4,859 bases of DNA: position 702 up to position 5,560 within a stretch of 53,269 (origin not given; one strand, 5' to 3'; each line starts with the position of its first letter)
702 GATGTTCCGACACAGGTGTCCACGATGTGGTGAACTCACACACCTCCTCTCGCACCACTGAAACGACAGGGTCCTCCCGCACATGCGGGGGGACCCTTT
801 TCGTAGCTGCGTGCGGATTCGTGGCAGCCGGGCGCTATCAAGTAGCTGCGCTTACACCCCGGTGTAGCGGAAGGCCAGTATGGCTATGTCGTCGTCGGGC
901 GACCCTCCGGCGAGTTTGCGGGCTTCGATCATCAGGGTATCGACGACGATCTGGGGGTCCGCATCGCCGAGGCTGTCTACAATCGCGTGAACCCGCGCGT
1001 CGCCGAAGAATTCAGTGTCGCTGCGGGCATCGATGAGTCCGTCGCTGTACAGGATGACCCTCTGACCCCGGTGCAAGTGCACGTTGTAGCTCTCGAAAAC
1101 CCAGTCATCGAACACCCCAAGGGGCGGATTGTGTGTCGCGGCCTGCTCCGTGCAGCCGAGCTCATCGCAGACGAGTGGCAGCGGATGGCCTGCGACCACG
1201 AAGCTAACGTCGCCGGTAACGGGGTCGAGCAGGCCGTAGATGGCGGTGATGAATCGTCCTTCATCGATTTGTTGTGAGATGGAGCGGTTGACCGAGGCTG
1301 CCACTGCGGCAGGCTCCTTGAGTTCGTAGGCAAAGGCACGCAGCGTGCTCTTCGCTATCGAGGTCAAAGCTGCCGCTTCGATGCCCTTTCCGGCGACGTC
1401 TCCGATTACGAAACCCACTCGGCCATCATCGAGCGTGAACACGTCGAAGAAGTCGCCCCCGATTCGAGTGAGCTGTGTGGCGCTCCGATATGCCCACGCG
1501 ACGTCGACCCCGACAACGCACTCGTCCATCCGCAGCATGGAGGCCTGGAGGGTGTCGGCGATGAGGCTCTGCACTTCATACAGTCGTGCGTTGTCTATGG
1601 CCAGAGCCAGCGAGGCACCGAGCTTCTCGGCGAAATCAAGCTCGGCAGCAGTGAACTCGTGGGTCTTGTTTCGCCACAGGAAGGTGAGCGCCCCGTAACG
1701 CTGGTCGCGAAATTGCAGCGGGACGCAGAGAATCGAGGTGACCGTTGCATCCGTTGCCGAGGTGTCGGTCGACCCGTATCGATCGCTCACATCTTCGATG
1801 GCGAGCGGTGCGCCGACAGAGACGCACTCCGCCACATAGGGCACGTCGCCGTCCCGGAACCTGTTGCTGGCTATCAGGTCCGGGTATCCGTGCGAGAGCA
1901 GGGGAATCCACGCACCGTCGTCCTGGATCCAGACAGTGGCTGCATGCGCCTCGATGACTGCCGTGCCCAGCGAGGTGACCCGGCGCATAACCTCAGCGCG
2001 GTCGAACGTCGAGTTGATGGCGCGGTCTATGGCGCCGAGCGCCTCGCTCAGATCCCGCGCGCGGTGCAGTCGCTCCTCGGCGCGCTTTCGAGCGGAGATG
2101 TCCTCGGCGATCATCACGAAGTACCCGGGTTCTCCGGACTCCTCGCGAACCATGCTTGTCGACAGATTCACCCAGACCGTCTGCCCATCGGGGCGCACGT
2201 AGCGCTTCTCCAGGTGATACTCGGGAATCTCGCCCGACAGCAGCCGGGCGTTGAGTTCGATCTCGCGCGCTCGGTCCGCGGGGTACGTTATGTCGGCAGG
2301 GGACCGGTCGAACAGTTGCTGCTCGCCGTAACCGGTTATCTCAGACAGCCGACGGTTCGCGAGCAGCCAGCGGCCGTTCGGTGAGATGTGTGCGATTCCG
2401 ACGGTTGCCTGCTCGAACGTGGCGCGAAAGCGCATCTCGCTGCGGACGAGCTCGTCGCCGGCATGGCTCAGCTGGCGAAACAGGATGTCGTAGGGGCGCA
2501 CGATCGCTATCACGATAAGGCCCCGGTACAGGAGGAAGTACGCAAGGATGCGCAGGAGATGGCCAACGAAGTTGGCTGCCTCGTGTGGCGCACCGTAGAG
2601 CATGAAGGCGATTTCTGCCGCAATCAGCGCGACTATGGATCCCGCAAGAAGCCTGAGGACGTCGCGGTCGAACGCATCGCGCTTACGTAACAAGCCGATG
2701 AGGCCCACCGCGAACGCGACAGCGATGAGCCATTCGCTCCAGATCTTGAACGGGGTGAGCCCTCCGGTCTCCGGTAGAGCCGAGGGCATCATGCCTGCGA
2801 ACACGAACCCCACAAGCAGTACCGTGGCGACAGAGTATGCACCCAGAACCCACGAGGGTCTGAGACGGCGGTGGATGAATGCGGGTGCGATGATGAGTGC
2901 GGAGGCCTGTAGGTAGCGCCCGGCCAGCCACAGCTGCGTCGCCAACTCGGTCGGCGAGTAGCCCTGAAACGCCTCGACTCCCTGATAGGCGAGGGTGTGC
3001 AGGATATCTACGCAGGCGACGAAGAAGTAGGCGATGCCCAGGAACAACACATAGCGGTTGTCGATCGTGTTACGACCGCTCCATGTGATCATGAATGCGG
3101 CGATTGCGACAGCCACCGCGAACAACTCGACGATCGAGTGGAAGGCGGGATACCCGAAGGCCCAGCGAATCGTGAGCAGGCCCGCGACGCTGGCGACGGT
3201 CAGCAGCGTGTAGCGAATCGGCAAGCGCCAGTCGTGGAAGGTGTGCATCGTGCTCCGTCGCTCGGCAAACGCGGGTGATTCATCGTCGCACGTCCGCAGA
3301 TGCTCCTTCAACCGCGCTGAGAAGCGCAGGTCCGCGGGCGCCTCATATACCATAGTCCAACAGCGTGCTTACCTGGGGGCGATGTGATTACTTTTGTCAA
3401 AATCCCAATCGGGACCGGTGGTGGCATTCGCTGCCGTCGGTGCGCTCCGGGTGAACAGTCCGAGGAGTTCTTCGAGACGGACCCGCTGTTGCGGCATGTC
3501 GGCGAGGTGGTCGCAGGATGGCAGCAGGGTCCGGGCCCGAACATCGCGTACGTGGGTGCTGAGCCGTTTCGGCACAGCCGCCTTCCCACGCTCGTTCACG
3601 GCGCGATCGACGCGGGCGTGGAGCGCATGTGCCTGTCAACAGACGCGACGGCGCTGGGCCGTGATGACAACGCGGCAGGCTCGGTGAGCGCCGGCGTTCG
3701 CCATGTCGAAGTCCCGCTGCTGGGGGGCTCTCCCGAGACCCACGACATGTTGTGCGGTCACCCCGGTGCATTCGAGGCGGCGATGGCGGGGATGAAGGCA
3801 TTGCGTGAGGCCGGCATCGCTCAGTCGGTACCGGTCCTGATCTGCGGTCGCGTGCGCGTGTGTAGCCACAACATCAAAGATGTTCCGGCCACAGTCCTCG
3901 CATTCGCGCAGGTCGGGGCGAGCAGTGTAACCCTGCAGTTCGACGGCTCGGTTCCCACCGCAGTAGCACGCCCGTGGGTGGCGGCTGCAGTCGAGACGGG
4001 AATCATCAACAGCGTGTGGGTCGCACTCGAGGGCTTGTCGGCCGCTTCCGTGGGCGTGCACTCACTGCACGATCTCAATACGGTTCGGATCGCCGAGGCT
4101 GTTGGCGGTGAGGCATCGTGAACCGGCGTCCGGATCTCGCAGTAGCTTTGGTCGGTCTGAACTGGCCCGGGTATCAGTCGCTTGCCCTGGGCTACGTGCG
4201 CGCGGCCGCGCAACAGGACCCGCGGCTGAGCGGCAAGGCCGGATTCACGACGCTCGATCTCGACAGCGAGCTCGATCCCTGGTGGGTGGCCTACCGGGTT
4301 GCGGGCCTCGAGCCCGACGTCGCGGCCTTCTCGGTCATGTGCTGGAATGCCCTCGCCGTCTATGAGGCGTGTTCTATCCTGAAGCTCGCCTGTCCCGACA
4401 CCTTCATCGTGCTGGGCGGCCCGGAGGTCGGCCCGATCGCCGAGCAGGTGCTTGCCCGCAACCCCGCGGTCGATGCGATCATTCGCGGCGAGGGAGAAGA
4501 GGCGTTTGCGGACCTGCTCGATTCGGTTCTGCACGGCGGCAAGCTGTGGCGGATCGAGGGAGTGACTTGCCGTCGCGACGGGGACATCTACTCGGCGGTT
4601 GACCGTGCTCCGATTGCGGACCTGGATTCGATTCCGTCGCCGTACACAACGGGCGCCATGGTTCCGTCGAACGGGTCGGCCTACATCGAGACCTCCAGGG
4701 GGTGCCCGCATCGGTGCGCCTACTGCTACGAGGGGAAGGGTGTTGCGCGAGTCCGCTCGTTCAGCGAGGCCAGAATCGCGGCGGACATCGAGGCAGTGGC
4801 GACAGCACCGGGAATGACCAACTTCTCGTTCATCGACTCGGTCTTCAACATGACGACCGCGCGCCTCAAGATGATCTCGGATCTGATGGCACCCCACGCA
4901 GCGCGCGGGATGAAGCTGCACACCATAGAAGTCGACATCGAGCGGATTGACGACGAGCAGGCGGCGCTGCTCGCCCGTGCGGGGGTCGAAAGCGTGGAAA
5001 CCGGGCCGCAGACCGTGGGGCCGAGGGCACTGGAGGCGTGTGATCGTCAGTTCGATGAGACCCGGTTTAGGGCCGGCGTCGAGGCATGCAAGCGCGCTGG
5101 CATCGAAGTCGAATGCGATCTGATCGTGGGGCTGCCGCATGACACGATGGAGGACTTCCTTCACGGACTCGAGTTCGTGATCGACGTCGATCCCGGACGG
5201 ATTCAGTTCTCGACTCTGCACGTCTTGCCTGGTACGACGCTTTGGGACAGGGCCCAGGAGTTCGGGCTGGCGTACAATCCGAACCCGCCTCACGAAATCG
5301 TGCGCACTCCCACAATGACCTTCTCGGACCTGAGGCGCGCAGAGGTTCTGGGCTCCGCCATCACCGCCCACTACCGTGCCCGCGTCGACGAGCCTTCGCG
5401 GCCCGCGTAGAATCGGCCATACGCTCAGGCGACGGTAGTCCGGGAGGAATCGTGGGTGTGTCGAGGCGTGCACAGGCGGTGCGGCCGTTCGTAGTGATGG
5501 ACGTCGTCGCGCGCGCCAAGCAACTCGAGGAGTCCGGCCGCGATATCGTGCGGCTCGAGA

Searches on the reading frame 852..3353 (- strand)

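Call 10: search_protein_families(library=pfam, proteins=[window:852-3353:-])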
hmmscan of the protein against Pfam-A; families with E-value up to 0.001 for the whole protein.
window:852-3353:- (833 aa): 9 families
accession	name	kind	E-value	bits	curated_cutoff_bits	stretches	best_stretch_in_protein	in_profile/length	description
PF17159.10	MASE3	-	2.3e-67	227.4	31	1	68-287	6-226/226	Membrane-associated sensor domain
PF07228.17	SpoIIE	-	5.4e-51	173.7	25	1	642-830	1-191/192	Stage II sporulation protein E (SpoIIE)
PF13185.12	GAF_2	-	3.9e-13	50.2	28.6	1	452-587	4-136/136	GAF domain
PF08448.16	PAS_4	-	3.3e-12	47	23.1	1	313-424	1-110/110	PAS fold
PF08447.18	PAS_3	-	3.4e-12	46.9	25.6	1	332-415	4-88/89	PAS fold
PF00989.32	PAS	-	8.4e-12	45.5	22.6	1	308-419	2-113/113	PAS fold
PF13426.13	PAS_9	-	1.5e-11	44.9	27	1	320-420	4-102/103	PAS domain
PF01590.32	GAF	-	1.5e-10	42.1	22.4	1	451-586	1-133/133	GAF domain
PF13492.12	GAF_3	-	1.3e-06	29.2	27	1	536-588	78-129/129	GAF domain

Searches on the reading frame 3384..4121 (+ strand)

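Call 10: search_protein_families(library=pfam, proteins=[window:3384-4121:+])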
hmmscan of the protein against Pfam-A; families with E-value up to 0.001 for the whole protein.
window:3384-4121:+ (245 aa): 1 family
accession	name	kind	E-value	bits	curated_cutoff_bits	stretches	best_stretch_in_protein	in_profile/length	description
PF04055.27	Radical_SAM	-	1e-09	39.3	29.5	1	8-152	2-150/166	Radical SAM superfamily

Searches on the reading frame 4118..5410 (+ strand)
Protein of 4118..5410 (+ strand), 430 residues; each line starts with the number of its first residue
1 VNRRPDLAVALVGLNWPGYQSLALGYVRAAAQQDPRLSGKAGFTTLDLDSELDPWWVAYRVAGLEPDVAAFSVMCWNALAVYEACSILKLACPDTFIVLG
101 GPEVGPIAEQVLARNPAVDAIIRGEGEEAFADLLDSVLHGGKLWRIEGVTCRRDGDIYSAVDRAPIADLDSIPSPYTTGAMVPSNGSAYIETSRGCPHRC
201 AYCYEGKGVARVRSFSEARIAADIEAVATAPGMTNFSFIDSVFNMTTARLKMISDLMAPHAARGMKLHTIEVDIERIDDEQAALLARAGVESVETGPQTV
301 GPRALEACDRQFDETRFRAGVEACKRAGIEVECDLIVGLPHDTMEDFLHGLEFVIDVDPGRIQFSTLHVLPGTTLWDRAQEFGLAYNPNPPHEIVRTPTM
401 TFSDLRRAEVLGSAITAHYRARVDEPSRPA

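Call 10: search_protein_families(library=pfam, proteins=[window:4118-5410:+])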
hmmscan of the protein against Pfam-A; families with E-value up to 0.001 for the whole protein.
window:4118-5410:+ (430 aa): 2 families
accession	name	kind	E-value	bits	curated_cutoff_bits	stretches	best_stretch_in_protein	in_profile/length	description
PF04055.27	Radical_SAM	-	6.6e-19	69.1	29.5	1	190-353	1-165/166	Radical SAM superfamily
PF02310.24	B12-binding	-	7.5e-12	45.6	32.1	1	40-133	26-120/121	B12 binding domain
